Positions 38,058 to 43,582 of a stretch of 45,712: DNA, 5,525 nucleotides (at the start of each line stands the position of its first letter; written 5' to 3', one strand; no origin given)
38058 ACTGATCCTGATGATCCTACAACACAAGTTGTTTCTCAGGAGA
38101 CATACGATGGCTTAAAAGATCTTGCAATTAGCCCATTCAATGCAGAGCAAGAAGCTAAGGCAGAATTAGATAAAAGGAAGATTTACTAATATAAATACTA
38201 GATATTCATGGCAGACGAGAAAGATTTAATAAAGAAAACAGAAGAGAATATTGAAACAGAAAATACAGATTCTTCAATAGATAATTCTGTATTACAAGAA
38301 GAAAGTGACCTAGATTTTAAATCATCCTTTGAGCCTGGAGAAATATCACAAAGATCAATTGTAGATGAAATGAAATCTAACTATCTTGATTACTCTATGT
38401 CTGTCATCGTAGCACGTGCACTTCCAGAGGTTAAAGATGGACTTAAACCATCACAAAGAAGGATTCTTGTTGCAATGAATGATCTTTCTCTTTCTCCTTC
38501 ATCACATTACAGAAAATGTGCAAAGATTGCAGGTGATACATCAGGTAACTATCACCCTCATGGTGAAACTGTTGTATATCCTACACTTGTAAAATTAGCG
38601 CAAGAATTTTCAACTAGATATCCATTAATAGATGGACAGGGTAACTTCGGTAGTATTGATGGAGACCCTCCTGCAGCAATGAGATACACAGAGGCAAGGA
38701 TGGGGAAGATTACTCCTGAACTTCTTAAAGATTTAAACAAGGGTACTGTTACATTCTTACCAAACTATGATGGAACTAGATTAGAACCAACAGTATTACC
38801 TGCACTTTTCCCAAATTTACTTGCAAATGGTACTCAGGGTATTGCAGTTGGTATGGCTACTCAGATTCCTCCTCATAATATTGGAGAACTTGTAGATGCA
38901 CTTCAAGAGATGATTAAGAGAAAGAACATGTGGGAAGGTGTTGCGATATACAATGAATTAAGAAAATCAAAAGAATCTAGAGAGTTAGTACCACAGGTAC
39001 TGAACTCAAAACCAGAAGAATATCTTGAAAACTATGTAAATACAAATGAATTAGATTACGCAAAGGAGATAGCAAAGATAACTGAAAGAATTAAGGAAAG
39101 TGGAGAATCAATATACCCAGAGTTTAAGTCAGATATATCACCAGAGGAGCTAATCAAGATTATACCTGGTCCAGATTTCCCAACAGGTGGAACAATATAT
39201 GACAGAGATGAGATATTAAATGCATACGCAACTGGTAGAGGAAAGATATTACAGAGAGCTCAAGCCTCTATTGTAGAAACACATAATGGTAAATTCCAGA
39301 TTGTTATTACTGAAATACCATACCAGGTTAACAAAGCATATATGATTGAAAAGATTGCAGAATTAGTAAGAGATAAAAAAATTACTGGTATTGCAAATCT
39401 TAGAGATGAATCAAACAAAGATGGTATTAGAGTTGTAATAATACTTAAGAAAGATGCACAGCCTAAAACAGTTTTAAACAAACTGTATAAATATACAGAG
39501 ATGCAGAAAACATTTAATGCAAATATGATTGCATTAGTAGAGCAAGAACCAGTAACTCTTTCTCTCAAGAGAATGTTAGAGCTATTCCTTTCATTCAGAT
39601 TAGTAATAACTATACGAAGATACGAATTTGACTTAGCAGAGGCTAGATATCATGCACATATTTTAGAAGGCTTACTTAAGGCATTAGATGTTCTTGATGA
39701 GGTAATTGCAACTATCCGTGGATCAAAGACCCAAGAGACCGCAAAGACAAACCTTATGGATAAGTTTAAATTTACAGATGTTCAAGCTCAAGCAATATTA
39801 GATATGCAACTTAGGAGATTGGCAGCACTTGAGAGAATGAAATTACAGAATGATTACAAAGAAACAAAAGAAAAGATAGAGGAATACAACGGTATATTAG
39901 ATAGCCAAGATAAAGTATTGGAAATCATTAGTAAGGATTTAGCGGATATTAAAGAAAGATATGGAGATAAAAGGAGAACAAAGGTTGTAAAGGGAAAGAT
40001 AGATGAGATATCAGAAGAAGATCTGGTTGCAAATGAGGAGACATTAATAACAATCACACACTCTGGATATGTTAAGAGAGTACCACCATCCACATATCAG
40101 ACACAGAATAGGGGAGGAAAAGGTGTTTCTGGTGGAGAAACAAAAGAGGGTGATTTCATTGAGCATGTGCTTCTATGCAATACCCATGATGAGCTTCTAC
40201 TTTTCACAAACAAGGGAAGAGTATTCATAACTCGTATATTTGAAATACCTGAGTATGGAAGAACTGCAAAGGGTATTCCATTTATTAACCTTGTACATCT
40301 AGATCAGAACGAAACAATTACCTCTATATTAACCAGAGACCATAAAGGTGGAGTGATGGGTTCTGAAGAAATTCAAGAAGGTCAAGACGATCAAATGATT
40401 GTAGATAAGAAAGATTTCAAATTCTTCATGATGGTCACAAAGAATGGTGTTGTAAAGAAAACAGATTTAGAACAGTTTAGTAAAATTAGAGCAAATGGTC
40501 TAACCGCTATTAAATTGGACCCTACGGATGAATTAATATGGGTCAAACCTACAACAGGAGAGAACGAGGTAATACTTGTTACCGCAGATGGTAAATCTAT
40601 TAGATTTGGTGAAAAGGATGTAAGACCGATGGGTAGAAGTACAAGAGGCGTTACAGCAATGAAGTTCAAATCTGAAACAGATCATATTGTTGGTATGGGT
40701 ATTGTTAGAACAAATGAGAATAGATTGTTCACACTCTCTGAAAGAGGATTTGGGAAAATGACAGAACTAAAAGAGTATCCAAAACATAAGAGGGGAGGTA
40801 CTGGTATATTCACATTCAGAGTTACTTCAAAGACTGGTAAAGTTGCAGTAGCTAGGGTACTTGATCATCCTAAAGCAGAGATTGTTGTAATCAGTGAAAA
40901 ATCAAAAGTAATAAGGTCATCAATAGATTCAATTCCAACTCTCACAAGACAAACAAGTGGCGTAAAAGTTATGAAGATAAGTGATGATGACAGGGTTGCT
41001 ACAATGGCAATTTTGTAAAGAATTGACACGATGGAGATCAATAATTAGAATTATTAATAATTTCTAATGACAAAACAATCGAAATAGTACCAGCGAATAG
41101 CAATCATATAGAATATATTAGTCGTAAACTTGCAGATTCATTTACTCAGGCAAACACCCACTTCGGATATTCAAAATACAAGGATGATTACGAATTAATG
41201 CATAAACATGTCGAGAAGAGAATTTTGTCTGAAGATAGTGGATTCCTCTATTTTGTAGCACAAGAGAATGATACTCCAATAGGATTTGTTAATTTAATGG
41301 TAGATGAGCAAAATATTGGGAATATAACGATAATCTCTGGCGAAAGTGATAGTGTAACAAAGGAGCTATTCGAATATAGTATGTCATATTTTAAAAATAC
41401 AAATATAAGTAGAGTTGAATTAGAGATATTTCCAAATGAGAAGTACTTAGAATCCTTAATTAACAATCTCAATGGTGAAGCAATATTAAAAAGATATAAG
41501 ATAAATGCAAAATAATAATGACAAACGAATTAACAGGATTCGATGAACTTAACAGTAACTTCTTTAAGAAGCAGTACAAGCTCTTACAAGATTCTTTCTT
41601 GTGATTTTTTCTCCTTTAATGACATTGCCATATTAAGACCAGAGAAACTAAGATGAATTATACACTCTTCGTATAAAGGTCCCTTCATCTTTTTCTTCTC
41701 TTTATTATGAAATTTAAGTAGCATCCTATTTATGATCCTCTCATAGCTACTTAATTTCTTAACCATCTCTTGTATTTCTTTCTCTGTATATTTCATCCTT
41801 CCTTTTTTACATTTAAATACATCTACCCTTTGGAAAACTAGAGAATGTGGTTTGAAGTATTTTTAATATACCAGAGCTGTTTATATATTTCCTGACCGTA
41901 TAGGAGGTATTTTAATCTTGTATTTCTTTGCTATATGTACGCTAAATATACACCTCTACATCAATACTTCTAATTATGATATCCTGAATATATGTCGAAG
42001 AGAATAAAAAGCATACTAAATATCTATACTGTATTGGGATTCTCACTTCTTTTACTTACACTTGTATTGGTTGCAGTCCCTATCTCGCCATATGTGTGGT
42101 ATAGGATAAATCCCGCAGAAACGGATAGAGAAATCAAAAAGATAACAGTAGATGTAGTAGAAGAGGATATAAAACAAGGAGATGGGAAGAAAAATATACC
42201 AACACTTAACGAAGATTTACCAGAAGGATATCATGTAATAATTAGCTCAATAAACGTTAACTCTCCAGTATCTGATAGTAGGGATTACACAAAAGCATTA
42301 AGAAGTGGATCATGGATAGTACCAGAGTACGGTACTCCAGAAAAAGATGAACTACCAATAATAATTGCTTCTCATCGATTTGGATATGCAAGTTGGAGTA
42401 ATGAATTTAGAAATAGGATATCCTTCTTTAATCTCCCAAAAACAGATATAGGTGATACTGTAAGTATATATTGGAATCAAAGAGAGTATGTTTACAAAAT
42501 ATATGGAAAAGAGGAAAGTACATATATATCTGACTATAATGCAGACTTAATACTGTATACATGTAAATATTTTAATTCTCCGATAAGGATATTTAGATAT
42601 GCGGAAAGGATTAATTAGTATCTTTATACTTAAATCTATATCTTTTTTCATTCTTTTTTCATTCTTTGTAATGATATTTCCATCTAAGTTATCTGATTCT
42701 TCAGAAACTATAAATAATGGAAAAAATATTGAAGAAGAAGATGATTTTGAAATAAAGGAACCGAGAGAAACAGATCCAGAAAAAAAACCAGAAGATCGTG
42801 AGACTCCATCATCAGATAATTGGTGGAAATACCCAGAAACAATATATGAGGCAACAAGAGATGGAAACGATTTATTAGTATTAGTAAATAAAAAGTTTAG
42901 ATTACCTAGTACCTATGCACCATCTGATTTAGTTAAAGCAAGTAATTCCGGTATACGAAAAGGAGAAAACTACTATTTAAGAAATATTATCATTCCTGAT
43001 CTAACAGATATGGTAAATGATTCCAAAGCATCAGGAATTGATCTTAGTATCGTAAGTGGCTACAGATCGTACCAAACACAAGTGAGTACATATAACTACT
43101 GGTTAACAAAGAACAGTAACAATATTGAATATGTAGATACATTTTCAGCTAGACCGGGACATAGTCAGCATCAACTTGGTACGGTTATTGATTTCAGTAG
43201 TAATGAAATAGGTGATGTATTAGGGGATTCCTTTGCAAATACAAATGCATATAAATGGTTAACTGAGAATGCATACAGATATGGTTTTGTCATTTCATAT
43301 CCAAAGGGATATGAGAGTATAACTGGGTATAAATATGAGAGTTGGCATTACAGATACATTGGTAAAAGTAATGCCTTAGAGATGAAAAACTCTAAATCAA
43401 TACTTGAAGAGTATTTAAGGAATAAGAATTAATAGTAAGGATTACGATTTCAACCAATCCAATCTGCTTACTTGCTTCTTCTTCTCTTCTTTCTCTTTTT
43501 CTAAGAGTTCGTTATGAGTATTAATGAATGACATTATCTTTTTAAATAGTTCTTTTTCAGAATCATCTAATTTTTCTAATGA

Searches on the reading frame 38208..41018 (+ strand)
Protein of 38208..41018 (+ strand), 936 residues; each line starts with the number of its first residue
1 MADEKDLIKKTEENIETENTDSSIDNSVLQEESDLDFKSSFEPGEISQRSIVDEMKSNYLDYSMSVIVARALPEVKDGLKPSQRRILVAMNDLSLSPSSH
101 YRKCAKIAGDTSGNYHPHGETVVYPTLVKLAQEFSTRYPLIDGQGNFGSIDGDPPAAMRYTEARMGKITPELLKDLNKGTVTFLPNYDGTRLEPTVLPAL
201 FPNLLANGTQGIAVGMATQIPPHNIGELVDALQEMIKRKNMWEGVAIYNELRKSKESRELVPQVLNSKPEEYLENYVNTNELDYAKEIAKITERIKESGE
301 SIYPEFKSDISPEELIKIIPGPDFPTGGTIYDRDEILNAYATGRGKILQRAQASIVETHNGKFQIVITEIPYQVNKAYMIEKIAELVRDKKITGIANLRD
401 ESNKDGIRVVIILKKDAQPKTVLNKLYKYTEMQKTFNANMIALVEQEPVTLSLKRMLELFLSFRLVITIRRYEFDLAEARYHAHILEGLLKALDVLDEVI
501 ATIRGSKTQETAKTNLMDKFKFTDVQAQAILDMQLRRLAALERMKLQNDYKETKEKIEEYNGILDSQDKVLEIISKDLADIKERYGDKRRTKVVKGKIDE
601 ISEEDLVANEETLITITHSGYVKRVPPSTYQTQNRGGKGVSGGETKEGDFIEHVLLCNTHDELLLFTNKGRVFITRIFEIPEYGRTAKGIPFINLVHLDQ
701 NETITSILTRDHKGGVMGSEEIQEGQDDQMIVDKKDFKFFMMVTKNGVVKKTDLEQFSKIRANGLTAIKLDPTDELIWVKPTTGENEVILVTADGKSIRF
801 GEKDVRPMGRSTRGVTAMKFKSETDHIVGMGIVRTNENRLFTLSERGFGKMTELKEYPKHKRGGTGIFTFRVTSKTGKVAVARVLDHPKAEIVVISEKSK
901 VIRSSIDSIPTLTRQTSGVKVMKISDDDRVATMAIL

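Call 32: search_protein_families(library=pfam, proteins=[window:38208-41018:+], max_evalue=0.001)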
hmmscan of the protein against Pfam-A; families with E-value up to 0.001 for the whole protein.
window:38208-41018:+ (936 aa): 2 families
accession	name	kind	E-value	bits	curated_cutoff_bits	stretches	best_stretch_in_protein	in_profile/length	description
PF00521.26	DNA_topoisoIV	-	1.4e-148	495.8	31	2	70-241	1-172/432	DNA gyrase/topoisomerase IV, subunit A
PF03989.18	DNA_gyraseA_C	-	2.9e-65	215.9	27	6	612-658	2-48/48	DNA gyrase C-terminal domain, beta-propeller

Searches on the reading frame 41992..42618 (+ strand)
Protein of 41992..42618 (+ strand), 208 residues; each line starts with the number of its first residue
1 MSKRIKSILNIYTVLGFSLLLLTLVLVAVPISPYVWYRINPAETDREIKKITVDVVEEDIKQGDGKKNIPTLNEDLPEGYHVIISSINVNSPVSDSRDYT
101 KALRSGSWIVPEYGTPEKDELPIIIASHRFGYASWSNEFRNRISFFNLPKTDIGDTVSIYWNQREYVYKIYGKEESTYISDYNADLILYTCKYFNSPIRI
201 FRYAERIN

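Call 32: search_protein_families(library=pfam, proteins=[window:41992-42618:+], max_evalue=0.001)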
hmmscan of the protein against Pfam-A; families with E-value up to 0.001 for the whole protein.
window:41992-42618:+ (208 aa): 1 family
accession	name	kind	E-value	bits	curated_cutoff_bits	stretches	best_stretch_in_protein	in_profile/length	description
PF04203.18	Sortase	-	2.8e-08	34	26.6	1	84-205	3-123/125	Sortase domain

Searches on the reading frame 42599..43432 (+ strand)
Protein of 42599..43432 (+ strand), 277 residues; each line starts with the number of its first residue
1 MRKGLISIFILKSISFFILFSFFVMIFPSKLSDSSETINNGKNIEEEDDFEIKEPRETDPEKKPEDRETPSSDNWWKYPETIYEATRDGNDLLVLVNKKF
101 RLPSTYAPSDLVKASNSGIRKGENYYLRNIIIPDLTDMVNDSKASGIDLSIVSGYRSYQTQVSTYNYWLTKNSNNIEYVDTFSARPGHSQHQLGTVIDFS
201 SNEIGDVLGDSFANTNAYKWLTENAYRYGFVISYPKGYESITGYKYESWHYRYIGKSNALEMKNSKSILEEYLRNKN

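Call 32: search_protein_families(library=pfam, proteins=[window:42599-43432:+], max_evalue=0.001)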
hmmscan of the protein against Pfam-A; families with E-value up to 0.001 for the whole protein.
window:42599-43432:+ (277 aa): 1 family
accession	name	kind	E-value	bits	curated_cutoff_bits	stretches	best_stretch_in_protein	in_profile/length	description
PF02557.22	VanY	-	2e-39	134.8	25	1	126-256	3-132/132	D-alanyl-D-alanine carboxypeptidase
